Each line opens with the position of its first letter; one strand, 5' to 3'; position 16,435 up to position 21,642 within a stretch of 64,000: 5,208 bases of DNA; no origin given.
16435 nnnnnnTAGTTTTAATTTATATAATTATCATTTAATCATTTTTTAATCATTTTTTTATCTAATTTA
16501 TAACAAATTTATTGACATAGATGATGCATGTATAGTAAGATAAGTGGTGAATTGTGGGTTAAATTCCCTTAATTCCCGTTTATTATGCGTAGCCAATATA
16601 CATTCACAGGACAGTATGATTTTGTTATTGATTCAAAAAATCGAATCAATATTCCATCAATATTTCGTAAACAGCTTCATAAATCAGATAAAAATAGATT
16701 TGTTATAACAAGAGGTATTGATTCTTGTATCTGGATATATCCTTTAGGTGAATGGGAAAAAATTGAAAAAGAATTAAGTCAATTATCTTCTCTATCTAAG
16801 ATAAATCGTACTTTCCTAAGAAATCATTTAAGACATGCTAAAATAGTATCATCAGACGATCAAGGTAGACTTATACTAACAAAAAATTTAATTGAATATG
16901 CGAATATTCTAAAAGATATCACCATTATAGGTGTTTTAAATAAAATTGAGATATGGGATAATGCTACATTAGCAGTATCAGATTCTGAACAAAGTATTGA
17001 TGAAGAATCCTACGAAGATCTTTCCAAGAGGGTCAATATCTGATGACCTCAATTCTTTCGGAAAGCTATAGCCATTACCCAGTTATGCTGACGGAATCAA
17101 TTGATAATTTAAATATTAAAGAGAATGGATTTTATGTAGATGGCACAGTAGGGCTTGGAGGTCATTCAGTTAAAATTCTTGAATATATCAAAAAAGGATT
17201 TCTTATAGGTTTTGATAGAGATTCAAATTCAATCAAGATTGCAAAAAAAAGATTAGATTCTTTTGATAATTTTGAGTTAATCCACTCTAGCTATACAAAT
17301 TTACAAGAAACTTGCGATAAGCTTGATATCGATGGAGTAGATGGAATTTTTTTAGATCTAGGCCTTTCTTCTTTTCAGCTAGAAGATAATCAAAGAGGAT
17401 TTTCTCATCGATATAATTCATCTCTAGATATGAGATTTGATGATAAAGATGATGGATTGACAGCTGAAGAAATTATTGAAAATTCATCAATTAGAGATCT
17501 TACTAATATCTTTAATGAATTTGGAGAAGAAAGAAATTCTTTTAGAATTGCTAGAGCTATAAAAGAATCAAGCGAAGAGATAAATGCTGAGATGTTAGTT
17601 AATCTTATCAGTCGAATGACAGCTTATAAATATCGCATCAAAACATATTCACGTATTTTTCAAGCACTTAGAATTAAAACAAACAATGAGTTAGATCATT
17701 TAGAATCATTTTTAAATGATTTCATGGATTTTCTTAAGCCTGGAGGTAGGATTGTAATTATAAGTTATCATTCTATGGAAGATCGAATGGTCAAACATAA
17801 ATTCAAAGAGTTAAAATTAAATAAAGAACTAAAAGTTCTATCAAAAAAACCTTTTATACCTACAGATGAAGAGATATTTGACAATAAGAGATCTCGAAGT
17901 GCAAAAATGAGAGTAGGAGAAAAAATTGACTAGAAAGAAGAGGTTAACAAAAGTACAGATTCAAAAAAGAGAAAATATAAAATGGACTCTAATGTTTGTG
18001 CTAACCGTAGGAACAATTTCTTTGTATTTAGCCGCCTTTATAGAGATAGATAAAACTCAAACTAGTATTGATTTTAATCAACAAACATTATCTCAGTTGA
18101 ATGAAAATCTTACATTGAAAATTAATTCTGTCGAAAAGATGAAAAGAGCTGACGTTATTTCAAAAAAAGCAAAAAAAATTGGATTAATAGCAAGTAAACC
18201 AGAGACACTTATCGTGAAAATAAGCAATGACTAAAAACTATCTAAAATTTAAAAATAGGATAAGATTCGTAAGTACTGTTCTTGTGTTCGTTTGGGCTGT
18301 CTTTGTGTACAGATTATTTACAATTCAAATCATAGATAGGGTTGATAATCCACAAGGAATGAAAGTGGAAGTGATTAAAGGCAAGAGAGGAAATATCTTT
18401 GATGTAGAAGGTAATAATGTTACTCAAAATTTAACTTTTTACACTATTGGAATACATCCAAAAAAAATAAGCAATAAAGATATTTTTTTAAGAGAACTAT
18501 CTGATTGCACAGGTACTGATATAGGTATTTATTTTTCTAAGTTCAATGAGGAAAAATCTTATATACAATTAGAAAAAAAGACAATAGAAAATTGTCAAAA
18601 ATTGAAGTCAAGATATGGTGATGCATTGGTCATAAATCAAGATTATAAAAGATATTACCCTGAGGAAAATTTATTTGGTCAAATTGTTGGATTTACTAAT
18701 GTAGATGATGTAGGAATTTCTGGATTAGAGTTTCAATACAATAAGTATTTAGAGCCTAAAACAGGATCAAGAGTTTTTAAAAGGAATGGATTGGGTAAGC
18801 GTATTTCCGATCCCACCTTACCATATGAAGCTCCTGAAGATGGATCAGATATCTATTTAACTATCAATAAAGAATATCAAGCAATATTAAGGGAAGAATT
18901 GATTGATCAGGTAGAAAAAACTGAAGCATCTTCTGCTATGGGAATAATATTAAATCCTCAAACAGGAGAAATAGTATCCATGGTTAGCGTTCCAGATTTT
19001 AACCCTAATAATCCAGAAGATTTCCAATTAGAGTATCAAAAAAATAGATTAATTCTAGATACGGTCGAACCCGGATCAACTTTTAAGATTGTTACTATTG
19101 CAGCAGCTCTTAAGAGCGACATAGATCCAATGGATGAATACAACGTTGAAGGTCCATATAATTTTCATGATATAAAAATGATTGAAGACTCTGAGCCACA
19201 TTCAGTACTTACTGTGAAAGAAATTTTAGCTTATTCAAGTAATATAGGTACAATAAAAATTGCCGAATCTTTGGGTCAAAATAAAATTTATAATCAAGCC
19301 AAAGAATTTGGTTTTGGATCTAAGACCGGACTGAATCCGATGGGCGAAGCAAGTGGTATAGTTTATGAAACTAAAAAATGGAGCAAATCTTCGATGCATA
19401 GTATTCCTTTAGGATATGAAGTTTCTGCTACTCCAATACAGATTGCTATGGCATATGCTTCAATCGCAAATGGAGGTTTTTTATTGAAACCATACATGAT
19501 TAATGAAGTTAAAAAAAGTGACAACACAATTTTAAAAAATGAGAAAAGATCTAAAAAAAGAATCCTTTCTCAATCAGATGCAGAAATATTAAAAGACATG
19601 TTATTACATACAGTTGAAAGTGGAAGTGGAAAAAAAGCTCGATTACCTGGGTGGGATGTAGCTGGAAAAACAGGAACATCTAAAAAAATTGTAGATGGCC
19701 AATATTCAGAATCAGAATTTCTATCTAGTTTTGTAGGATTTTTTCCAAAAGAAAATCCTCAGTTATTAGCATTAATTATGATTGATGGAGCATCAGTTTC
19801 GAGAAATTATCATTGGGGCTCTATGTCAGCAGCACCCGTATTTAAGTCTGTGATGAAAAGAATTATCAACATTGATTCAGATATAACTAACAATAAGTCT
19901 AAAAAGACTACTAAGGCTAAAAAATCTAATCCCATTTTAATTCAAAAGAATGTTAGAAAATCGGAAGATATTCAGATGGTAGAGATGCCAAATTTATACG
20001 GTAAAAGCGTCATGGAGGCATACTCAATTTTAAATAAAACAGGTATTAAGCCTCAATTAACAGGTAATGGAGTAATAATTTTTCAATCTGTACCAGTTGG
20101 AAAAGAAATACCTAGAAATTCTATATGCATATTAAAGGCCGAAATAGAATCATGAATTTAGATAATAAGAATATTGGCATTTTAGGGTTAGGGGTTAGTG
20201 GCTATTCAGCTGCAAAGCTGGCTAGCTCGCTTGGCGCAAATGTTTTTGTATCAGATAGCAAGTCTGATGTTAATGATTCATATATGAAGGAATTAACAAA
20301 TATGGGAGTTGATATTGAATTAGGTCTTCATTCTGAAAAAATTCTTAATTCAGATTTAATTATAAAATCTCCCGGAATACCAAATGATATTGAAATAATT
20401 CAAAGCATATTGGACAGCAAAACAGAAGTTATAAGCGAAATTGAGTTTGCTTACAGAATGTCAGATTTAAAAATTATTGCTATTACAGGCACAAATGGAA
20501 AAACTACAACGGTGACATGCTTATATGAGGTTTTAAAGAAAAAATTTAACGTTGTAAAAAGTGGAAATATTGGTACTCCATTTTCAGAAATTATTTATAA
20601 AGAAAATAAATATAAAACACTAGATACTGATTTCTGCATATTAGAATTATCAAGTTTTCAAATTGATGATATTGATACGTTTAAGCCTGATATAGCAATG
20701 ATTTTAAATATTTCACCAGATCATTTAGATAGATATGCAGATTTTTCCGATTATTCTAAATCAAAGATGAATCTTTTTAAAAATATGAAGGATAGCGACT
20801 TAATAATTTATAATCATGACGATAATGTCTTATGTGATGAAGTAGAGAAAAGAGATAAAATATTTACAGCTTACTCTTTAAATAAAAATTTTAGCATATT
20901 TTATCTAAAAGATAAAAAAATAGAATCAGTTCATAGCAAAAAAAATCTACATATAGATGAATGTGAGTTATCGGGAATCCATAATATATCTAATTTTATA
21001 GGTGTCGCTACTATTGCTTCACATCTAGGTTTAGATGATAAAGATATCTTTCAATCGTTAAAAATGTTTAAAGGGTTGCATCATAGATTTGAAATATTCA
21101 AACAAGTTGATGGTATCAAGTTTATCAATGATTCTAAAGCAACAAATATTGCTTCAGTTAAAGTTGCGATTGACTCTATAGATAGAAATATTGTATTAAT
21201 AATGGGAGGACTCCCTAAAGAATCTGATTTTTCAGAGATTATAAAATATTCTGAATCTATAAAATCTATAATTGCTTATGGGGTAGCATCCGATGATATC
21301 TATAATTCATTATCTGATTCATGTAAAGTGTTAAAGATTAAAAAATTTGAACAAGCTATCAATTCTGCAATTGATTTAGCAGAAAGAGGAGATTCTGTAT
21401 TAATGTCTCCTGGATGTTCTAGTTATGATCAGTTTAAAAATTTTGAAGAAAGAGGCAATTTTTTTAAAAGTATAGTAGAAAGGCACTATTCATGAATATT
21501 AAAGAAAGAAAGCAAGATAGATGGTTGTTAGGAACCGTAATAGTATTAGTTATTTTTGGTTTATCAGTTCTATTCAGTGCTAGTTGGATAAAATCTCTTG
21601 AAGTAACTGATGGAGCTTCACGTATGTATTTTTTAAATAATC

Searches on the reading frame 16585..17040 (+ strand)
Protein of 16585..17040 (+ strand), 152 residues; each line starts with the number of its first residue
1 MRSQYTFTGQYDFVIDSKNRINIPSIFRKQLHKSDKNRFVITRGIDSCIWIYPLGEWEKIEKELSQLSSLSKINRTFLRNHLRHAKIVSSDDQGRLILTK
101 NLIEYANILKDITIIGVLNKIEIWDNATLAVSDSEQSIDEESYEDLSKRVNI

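Call 34: search_protein_families(library=pfam, proteins=[window:16585-17040:+], max_evalue=0.00001)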
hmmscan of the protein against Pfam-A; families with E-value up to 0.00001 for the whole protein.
window:16585-17040:+ (152 aa): 1 family
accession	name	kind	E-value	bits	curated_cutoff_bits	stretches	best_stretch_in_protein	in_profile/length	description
PF02381.23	MraZ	-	1.2e-30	105.7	23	2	7-80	2-72/72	MraZ protein, putative antitoxin-like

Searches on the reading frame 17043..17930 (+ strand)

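Call 34: search_protein_families(library=pfam, proteins=[window:17043-17930:+], max_evalue=0.00001)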
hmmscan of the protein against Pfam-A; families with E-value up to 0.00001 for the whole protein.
window:17043-17930:+ (296 aa): 2 families
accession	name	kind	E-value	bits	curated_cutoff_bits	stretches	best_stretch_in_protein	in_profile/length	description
PF01795.25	Methyltransf_5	-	6.3e-91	305.5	27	1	9-295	2-309/309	MraW methylase family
PF13847.12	Methyltransf_31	-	2.8e-06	27.5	27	0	37-96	13-77/145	Methyltransferase domain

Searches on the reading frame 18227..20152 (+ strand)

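Call 70: search_protein_families(library=pfam, proteins=[window:18227-20152:+], max_evalue=0.00001)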
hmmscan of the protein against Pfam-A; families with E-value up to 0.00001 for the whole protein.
window:18227-20152:+ (642 aa): 3 families
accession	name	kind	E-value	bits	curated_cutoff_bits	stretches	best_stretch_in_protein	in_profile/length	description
PF00905.27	Transpeptidase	-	8e-69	232.6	22.1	1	240-544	4-299/299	Penicillin binding protein transpeptidase domain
PF03717.20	PBP_dimer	-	1.4e-12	48.8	24.4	1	50-194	2-177/180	Penicillin-binding Protein dimerisation domain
PF03793.24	PASTA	-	1.8e-09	37.9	23.2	1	585-632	1-56/64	PASTA domain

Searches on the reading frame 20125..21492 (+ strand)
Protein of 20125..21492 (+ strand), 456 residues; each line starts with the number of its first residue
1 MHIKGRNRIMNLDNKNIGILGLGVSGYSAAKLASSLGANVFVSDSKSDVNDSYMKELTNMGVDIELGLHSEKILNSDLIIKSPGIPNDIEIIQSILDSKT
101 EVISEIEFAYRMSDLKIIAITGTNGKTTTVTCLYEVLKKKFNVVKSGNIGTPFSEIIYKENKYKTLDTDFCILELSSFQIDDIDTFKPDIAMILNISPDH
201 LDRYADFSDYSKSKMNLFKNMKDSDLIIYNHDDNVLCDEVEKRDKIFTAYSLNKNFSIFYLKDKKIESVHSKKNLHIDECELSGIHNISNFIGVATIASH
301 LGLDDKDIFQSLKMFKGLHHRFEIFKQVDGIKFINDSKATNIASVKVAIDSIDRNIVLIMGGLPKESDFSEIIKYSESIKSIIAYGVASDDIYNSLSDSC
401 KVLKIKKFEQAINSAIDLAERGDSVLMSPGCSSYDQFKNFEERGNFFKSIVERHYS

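Call 70: search_protein_families(library=pfam, proteins=[window:20125-21492:+], max_evalue=0.00001)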
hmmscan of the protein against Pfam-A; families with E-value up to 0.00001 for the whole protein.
window:20125-21492:+ (456 aa): 4 families
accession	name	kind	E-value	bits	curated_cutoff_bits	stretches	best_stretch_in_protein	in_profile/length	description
PF08245.18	Mur_ligase_M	-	3.5e-32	112.4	24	1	120-297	1-199/200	Mur ligase middle domain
PF02875.26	Mur_ligase_C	-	2.5e-14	54.6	28.4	1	320-429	1-125/127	Mur ligase, glutamate ligase domain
PF21799.2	MurD-like_N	-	8.8e-10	39.2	27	1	15-103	1-87/88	Mur ligase MurD-like, N-terminal domain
PF21377.3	MurD_N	-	1.3e-07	32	24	1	17-89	2-74/76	MurD N-terminal domain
